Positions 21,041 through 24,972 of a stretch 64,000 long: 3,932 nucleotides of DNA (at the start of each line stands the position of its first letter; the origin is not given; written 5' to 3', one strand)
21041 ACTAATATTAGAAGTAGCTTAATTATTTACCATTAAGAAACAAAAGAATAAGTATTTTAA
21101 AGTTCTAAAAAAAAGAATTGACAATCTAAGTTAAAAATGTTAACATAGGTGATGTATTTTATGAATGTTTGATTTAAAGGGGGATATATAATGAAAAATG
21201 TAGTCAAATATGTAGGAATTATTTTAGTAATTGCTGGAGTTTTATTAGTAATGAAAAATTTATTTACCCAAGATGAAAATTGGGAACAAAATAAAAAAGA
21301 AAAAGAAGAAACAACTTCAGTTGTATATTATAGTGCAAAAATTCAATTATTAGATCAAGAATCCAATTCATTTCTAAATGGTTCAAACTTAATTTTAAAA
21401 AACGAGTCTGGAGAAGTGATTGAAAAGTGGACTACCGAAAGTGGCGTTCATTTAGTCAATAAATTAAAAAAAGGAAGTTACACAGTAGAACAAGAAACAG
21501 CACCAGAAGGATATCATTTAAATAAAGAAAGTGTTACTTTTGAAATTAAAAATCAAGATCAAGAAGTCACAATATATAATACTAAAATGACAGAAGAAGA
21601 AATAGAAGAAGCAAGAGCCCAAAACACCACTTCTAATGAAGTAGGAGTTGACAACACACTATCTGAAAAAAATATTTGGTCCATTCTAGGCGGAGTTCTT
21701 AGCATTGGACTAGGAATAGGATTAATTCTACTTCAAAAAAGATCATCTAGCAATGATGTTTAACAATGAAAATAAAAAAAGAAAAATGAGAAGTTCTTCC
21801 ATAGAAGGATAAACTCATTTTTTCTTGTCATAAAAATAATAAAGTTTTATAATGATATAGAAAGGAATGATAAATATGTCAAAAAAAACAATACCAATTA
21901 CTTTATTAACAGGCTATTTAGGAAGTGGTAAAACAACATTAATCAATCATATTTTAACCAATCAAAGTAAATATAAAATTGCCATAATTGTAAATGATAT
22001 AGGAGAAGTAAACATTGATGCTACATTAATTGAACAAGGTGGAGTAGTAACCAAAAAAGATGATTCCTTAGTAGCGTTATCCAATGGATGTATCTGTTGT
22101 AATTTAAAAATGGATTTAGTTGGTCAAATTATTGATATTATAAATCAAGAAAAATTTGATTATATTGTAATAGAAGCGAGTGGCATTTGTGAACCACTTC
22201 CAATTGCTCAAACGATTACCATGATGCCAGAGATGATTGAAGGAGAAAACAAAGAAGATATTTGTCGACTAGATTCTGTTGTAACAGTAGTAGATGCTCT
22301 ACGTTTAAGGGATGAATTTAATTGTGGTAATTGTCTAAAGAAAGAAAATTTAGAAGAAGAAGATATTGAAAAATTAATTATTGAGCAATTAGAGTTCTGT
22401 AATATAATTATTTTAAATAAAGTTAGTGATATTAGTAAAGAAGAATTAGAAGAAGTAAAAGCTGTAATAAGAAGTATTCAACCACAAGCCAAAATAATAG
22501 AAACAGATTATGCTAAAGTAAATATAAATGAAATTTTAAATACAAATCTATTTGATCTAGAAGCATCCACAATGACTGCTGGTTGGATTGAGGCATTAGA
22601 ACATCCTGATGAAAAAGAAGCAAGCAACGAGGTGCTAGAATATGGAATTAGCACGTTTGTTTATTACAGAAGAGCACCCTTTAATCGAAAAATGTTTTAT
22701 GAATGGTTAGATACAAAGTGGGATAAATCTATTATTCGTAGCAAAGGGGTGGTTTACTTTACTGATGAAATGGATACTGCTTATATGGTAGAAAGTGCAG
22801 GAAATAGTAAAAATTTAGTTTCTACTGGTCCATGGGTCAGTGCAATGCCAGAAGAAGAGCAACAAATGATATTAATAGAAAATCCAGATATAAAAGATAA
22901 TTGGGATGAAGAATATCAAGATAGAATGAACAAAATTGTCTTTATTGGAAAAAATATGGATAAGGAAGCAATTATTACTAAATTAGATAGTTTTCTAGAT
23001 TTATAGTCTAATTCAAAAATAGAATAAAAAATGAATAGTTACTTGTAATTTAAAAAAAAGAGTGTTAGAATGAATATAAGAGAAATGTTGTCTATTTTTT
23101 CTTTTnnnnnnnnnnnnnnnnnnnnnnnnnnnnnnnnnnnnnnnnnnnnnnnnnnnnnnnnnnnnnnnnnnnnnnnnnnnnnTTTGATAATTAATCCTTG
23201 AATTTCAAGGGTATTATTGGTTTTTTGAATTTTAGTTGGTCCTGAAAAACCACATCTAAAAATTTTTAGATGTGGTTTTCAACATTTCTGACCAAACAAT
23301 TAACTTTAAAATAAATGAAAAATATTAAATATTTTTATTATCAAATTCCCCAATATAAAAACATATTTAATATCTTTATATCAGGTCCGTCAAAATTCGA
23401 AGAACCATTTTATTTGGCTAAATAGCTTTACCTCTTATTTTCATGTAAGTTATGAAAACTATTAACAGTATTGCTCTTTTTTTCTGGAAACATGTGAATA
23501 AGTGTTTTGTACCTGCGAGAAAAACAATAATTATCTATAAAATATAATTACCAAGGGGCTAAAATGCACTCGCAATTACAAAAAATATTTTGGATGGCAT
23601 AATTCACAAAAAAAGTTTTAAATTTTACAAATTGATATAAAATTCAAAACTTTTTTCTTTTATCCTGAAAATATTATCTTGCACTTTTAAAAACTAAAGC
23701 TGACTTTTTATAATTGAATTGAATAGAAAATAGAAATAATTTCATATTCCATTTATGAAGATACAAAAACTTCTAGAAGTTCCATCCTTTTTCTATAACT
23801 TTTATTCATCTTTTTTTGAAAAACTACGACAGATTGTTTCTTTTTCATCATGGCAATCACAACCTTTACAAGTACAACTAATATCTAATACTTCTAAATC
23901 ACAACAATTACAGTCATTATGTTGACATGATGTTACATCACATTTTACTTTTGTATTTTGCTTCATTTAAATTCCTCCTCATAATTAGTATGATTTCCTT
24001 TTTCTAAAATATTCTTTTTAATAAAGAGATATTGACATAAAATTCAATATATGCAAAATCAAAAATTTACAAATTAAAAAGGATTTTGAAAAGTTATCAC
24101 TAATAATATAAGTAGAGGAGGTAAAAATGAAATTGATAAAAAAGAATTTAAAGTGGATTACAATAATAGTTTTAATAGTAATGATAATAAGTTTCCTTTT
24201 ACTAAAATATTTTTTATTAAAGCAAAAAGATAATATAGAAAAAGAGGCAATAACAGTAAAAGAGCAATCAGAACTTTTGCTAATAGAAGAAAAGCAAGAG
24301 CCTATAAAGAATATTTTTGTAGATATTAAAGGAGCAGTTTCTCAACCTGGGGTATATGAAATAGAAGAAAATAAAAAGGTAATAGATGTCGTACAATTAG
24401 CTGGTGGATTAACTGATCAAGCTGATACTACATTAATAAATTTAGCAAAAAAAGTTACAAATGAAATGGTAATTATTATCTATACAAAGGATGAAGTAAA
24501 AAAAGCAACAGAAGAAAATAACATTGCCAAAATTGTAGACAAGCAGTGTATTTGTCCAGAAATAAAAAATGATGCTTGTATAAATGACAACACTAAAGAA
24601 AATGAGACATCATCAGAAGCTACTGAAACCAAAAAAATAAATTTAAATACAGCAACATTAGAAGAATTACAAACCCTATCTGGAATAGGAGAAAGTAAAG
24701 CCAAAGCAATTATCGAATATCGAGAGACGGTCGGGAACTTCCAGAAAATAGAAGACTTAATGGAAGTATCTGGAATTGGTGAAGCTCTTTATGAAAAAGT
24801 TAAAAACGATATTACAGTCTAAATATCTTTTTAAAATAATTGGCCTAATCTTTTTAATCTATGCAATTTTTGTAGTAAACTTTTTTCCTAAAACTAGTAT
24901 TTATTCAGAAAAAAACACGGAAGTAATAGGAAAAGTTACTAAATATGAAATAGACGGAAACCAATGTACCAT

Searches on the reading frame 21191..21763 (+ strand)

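Call 58: search_protein_families(library=pfam, proteins=[window:21191-21763:+], max_evalue=0.001)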
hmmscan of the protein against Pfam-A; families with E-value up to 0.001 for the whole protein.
window:21191-21763:+ (190 aa): 2 families
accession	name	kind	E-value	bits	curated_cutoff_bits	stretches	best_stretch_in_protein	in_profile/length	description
PF17802.7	SpaA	-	2.6e-12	47.2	23.1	1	50-131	4-90/91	Prealbumin-like fold domain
PF17210.9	SdrD_B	-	7.1e-05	23.4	29.7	1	61-141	23-102/112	SdrD B-like domain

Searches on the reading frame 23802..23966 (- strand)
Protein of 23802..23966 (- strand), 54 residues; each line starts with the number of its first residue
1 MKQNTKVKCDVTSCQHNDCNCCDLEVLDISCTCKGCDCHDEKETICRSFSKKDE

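Call 58: search_protein_families(library=pfam, proteins=[window:23802-23966:-], max_evalue=0.001)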
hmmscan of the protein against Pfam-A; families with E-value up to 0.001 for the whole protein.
window:23802-23966:- (54 aa): 1 family
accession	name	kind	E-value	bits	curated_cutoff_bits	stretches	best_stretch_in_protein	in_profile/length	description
PF07561.16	DUF1540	-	0.00012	22.5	22.1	1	7-49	1-40/40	Domain of Unknown Function (DUF1540)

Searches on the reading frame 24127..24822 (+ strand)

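Call 58: search_protein_families(library=pfam, proteins=[window:24127-24822:+], max_evalue=0.001)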
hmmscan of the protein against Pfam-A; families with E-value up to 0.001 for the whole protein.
window:24127-24822:+ (231 aa): 7 families
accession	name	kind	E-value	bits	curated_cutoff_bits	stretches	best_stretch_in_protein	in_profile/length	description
PF12836.13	HHH_3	-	1.2e-22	80.2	27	1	168-230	3-65/65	Helix-hairpin-helix motif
PF10531.15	SLBB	-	9.7e-13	48.2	27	1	65-117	2-53/55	SLBB domain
PF00633.29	HHH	-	1.2e-12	47.4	24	1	171-198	3-30/30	Helix-hairpin-helix motif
PF14520.12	HHH_5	-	2.2e-06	28.5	27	1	179-226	2-52/57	Helix-hairpin-helix domain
PF03934.19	T2SSK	-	9.2e-06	26.4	24.2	1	171-219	1-49/63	Type II secretion system (T2SS), protein K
PF12826.13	HHH_2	-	5e-05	23.8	27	0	172-204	28-60/64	Helix-hairpin-helix motif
PF22461.2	SLBB_2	-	6.5e-05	23.4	27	1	65-113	3-53/79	SLBB domain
